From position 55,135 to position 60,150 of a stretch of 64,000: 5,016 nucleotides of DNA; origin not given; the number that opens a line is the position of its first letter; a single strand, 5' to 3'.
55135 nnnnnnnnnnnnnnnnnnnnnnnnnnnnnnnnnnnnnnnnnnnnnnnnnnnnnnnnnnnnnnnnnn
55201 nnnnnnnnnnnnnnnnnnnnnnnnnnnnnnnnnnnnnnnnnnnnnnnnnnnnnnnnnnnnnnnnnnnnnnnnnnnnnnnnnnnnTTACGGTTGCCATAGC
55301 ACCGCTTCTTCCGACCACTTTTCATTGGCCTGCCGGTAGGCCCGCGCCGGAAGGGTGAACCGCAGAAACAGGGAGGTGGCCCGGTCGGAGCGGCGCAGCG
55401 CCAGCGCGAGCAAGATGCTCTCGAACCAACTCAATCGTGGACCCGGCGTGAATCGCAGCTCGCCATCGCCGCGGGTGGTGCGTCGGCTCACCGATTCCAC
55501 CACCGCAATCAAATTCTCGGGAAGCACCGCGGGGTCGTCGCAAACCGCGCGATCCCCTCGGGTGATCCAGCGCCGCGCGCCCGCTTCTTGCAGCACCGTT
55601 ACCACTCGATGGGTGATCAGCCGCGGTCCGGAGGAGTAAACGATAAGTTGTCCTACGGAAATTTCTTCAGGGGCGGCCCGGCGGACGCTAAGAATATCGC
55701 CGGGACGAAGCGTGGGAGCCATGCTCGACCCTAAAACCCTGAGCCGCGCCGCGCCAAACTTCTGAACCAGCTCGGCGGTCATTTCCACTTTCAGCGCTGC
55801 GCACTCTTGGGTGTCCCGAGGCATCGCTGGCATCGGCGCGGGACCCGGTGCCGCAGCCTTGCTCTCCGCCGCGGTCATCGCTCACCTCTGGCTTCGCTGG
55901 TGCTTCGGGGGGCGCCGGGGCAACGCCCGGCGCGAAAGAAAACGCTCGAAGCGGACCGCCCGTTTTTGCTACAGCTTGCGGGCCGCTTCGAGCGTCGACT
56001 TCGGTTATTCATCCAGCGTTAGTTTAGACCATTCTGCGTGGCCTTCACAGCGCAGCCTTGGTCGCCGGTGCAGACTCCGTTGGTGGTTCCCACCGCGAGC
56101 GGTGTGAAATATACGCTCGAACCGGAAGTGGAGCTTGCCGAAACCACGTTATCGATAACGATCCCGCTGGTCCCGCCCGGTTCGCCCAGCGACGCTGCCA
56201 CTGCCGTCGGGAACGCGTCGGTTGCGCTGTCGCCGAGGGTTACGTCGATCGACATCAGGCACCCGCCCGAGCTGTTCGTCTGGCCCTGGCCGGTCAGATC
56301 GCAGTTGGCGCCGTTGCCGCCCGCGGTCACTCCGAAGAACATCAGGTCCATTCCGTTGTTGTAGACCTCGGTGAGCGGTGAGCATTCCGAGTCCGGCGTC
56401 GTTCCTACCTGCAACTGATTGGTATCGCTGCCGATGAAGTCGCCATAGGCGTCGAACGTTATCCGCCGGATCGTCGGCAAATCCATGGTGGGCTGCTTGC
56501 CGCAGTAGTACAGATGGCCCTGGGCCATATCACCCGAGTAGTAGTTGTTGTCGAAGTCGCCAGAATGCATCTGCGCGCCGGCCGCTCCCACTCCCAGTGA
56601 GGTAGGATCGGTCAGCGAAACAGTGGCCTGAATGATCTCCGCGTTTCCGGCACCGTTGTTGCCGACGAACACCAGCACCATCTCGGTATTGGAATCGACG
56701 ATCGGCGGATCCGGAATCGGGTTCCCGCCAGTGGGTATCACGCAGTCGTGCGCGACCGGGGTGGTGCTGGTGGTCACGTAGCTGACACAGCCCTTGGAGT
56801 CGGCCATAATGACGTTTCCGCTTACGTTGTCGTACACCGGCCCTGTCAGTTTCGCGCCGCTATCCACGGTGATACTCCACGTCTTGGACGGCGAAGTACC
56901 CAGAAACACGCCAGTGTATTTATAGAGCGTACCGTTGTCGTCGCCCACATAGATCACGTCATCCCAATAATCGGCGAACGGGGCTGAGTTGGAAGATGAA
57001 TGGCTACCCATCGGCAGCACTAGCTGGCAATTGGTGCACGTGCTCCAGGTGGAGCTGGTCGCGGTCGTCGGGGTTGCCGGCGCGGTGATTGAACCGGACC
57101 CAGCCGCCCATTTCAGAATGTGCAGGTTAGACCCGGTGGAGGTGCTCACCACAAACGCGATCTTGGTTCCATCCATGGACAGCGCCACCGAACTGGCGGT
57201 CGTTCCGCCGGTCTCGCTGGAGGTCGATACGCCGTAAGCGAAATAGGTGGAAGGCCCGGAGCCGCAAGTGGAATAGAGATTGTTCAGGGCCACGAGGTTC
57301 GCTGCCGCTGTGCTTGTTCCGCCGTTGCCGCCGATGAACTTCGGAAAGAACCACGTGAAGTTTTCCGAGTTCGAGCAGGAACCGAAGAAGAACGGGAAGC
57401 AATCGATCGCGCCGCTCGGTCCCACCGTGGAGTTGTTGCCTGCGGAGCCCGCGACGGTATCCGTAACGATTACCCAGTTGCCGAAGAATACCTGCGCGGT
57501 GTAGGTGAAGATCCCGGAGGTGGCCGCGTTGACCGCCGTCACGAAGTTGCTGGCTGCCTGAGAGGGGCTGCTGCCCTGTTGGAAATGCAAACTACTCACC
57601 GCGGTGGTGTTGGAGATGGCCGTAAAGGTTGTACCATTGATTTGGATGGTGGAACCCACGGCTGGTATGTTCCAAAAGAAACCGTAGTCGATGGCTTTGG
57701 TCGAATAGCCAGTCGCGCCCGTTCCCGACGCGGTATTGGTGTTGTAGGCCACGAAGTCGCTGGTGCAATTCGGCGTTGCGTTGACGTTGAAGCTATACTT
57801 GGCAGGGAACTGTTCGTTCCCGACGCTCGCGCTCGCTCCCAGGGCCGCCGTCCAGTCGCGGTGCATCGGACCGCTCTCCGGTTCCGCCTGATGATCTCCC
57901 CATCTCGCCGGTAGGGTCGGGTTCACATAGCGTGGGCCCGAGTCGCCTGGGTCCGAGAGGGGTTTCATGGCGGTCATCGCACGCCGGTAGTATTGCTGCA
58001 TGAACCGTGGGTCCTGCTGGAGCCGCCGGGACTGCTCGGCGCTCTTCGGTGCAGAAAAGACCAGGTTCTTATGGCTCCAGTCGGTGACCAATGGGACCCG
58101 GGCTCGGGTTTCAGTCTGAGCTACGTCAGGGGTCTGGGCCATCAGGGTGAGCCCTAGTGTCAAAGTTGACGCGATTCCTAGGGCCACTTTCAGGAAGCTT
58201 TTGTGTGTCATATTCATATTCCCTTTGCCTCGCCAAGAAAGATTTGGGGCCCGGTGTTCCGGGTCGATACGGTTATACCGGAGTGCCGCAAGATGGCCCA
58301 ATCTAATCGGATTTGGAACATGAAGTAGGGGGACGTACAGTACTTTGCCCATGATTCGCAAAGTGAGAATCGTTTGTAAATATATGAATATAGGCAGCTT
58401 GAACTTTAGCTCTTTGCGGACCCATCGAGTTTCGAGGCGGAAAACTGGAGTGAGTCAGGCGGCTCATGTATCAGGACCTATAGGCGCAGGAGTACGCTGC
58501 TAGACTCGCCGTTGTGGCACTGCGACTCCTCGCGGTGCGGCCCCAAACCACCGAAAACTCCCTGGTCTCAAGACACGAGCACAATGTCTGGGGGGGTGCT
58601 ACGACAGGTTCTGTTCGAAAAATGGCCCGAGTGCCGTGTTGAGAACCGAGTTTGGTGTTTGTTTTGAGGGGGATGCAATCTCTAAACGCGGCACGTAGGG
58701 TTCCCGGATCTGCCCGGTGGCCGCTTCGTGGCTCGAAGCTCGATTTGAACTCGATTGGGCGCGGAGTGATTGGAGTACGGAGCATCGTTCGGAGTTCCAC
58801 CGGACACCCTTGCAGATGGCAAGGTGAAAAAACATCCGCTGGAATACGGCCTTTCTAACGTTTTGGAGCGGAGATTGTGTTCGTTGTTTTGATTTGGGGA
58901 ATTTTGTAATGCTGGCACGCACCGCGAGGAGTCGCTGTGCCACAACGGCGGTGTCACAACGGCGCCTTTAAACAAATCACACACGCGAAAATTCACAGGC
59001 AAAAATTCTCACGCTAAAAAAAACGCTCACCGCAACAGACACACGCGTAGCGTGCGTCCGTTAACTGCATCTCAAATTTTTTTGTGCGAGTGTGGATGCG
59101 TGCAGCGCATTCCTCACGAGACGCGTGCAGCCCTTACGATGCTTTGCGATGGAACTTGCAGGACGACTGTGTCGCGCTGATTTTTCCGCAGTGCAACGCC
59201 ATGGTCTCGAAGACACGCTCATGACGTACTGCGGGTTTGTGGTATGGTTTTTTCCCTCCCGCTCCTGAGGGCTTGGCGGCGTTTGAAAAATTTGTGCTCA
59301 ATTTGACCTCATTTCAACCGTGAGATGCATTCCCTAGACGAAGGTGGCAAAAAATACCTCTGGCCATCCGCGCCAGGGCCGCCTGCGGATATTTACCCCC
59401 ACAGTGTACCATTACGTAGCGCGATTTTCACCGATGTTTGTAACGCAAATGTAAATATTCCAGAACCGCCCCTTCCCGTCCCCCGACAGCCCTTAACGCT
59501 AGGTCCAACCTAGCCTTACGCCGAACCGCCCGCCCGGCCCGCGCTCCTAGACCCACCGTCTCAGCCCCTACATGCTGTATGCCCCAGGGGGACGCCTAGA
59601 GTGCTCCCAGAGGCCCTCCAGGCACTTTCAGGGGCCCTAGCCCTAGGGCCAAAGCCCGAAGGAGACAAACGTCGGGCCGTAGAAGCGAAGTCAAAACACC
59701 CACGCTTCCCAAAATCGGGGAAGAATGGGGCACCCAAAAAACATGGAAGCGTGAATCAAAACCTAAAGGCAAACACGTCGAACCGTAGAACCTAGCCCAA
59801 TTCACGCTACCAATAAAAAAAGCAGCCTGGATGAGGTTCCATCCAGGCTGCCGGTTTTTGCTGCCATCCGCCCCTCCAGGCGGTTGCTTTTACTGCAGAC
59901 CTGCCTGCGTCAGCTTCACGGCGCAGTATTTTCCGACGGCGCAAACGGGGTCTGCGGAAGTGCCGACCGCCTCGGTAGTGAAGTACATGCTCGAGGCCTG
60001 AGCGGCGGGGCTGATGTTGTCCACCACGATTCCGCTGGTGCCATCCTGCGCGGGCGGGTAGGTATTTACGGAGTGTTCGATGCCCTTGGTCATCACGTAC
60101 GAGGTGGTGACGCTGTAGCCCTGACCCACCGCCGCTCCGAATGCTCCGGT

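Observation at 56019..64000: Two paralogous giant secreted proteins with a shared Cys-containing extreme C-terminus directly upstream of the maturase operon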

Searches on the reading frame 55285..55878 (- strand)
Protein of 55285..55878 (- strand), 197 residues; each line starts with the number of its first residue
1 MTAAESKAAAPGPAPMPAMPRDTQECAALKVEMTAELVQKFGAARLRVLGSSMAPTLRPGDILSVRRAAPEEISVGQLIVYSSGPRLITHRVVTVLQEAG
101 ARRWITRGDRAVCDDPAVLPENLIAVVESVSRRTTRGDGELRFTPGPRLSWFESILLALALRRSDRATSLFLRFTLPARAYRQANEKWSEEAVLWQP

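Call 6: search_protein_families(library=ncbifam, proteins=[window:55285-55878:-], max_evalue=0.01)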
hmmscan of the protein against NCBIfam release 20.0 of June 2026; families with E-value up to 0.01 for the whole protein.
window:55285-55878:- (197 aa): 4 families
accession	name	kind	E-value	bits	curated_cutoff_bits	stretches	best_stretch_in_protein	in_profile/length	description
TIGR02228.1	sigpep_I_arch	equivalog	1.3e-15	57.6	51.85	1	40-128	26-119/158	signal peptidase I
NF046067.1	SigPepSipWBacil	equivalog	1.6e-08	34.4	190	1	41-126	36-124/189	signal peptidase I SipW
TIGR02227.1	sigpep_I_bact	equivalog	0.00023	21.1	47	1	34-94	11-76/162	signal peptidase I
TIGR02754.1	sod_Ni_protease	equivalog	0.0024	18.3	63.25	1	47-111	2-67/90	nickel-type superoxide dismutase maturation protease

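Call 7: search_protein_families(library=pfam, proteins=[window:55285-55878:-], max_evalue=0.01)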
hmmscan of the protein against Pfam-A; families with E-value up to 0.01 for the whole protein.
window:55285-55878:- (197 aa): 1 family
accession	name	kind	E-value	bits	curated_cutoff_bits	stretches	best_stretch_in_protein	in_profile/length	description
PF00717.28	Peptidase_S24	-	0.00029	20.9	23.3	1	35-87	26-77/116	Peptidase S24-like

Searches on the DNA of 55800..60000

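Call 61: search_rna_families(source=window, start=55800, end=60000, threshold=evalue, max_evalue=1)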
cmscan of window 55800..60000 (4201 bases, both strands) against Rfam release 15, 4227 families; matches with E-value up to 1: 2.
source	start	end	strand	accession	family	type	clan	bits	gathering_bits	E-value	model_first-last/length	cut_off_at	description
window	55895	56034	-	RF02600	BASRCI27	Gene; sRNA;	-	22.1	59.8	0.098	1-167/167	no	Brucella sRNA CI27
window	55887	56018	+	RF02600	BASRCI27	Gene; sRNA;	-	21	59.8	0.2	1-167/167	no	Brucella sRNA CI27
